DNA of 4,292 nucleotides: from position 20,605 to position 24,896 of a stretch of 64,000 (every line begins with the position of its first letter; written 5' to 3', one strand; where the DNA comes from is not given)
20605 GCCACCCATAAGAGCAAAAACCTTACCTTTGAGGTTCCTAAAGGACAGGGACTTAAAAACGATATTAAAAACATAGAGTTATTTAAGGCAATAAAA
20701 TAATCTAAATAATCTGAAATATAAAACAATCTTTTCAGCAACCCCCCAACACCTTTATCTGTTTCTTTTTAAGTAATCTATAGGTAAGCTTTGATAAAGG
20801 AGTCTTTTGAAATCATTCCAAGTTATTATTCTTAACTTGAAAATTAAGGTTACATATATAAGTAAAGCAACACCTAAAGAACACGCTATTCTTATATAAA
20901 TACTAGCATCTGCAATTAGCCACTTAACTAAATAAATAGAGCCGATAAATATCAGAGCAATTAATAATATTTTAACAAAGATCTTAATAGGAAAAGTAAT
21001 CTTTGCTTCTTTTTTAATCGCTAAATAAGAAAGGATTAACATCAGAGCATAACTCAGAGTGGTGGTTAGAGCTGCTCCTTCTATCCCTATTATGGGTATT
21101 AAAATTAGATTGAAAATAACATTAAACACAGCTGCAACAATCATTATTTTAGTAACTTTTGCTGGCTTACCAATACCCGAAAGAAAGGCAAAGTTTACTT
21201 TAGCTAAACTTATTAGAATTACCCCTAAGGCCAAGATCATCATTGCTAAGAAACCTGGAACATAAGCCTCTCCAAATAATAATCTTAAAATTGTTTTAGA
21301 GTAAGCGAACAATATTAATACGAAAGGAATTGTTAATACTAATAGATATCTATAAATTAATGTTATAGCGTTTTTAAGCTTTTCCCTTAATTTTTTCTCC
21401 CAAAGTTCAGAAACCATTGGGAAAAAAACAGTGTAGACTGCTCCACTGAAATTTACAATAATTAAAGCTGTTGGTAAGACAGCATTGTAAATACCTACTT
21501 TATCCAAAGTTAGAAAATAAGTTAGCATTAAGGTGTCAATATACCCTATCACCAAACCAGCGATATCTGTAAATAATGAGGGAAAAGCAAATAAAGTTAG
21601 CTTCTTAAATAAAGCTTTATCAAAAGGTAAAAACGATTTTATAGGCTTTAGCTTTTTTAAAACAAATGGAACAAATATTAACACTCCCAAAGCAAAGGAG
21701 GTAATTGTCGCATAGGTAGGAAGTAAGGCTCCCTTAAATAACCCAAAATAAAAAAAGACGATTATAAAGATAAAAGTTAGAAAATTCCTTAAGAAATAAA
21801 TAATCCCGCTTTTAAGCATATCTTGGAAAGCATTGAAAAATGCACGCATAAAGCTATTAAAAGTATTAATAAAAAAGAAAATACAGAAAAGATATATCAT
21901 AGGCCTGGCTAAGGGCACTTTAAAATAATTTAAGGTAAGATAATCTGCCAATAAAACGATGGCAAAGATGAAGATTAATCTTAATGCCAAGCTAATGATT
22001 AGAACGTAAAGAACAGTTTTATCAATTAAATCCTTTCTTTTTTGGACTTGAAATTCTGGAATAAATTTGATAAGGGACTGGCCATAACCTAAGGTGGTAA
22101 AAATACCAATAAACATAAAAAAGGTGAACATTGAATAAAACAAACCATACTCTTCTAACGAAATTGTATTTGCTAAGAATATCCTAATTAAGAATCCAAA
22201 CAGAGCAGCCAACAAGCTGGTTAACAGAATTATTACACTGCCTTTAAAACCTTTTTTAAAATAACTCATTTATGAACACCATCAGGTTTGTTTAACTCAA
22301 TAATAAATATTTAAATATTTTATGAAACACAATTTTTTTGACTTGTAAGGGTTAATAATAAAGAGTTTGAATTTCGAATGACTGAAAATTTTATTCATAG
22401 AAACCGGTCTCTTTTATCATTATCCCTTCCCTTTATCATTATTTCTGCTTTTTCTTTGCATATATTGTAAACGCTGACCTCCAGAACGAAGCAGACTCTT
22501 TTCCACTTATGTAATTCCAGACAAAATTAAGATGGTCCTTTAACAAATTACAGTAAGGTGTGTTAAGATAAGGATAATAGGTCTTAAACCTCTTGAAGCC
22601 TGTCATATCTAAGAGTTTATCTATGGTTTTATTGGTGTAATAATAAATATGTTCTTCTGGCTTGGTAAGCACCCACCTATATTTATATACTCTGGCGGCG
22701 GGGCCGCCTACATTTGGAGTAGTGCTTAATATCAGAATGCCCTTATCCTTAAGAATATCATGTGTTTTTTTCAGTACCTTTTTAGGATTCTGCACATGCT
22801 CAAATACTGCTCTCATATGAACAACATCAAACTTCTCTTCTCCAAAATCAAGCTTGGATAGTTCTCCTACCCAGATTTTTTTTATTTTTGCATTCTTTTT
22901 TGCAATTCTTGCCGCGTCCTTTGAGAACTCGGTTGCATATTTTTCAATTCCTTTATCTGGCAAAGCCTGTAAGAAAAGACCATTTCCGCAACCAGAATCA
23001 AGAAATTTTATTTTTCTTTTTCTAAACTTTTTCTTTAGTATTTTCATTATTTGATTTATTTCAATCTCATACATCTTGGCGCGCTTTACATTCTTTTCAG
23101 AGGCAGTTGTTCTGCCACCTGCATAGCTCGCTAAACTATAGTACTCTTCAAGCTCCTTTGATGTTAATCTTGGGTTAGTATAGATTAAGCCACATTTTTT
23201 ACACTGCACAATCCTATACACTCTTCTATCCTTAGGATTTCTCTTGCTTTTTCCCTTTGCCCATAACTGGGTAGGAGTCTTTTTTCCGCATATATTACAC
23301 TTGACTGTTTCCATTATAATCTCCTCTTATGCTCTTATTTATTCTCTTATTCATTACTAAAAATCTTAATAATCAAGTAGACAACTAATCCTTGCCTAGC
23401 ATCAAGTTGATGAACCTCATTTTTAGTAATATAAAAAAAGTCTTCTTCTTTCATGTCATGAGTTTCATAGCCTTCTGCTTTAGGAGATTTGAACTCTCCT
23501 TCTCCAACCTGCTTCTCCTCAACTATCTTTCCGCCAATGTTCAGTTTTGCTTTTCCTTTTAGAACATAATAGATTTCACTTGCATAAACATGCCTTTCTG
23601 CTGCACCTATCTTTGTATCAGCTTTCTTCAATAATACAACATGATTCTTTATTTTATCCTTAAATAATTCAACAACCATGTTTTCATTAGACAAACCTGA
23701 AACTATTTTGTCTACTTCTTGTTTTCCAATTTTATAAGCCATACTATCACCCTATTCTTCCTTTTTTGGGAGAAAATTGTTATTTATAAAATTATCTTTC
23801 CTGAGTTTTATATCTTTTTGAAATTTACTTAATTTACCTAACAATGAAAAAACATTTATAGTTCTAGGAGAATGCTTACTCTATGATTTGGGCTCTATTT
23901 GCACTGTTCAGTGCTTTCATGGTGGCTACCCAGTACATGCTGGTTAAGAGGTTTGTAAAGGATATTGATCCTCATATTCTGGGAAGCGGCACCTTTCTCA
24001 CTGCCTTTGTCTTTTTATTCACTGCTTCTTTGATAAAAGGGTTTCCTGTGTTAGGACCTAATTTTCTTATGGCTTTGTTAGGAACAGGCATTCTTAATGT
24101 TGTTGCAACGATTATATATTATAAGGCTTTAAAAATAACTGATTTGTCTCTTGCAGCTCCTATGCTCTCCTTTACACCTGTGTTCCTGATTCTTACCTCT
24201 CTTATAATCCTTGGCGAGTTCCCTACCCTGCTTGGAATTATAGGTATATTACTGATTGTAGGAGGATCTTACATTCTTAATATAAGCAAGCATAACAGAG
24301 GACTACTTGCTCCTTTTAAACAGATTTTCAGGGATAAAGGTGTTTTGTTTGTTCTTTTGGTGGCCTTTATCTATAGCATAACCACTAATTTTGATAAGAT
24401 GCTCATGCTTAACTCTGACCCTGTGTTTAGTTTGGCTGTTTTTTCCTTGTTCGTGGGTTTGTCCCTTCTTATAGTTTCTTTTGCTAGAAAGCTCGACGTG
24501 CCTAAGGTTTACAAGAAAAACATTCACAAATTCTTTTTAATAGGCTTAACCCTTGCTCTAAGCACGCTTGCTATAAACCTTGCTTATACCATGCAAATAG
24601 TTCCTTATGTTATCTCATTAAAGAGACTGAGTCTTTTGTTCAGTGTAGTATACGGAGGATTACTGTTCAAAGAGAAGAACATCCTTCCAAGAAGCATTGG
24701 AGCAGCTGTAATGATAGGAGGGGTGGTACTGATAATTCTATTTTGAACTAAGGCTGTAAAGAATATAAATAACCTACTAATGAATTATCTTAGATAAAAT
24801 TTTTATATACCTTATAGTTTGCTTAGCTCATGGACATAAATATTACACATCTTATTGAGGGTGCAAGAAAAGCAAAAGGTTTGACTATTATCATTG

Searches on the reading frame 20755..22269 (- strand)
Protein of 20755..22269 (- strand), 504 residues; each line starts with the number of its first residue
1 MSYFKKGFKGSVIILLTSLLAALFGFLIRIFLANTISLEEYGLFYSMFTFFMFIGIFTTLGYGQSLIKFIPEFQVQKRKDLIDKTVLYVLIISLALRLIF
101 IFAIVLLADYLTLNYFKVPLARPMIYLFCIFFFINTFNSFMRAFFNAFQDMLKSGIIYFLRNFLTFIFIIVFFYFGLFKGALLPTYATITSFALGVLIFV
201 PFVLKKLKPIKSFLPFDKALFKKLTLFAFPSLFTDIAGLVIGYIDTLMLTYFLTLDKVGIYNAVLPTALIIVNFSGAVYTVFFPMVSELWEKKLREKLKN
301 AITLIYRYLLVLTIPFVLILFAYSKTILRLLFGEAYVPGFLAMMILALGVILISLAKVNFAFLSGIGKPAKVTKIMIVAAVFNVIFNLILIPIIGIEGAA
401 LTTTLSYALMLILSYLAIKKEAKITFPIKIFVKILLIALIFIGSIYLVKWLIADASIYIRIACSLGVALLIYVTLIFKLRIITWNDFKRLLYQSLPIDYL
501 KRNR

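Call 62: search_protein_families(library=pfam, max_evalue=0.00001, proteins=[window:20755-22269:-])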
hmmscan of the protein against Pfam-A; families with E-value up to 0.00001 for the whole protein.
window:20755-22269:- (504 aa): 4 families
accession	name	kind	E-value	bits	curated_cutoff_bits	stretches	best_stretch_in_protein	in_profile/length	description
PF01943.22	Polysacc_synt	-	7.8e-27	94.8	28.2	1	9-290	3-274/274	Polysaccharide biosynthesis protein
PF13440.11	Polysacc_synt_3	-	1.7e-13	50.9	23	1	32-337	2-289/293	Polysaccharide biosynthesis protein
PF03023.19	MurJ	-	4.1e-08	32.7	27.4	1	69-446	37-429/451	Lipid II flippase MurJ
PF01554.23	MatE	-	1.1e-06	28.9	24.9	1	230-389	1-161/161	MatE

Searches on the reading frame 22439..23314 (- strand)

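Call 62: search_protein_families(library=pfam, max_evalue=0.00001, proteins=[window:22439-23314:-])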
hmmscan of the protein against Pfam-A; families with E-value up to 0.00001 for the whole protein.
window:22439-23314:- (291 aa): 7 families
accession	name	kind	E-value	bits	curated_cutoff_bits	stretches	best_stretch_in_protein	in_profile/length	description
PF13489.12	Methyltransf_23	-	1.5e-23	83.7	27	1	92-241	16-160/164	Methyltransferase domain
PF08241.18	Methyltransf_11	-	1.8e-18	67.4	21.2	1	105-196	1-95/95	Methyltransferase domain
PF08242.18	Methyltransf_12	-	6.1e-14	53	30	1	105-194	1-98/98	Methyltransferase domain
PF13847.12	Methyltransf_31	-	4.8e-13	49.5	27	1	100-198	3-111/145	Methyltransferase domain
PF13649.12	Methyltransf_25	-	1.7e-12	48.3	27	1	105-192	2-97/97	Methyltransferase domain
PF07021.18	MetW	-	4.7e-08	33.3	21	1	102-203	15-113/193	Methionine biosynthesis protein MetW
PF05219.18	DREV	-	4.9e-06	26.3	26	1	76-197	65-187/265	DREV methyltransferase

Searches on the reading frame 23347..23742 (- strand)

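Call 62: search_protein_families(library=pfam, max_evalue=0.00001, proteins=[window:23347-23742:-])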
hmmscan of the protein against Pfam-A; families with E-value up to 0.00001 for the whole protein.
window:23347-23742:- (131 aa): 1 family
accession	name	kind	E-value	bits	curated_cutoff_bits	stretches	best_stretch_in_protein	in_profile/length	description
PF07883.17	Cupin_2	-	6.4e-08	32.6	27.2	0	46-84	11-45/70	Cupin domain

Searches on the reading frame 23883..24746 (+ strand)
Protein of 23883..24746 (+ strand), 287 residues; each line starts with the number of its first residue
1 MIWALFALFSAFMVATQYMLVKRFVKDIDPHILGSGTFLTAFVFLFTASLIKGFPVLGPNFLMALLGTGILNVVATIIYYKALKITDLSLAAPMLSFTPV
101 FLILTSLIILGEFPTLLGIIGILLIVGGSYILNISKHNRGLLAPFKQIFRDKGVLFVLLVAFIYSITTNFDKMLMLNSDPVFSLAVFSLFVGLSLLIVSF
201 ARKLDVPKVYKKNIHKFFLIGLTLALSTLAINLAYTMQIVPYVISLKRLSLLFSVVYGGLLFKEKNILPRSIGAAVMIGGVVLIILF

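Call 62: search_protein_families(library=pfam, max_evalue=0.00001, proteins=[window:23883-24746:+])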
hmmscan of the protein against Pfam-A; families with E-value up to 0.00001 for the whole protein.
window:23883-24746:+ (287 aa): 2 families
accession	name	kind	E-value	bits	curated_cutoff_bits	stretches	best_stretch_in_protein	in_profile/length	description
PF00892.27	EamA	-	1.6e-27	96.9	28.2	2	1-133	1-134/135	EamA-like transporter family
PF03151.22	TPT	-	3e-08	33.8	30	0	42-131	43-134/291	Triose-phosphate Transporter family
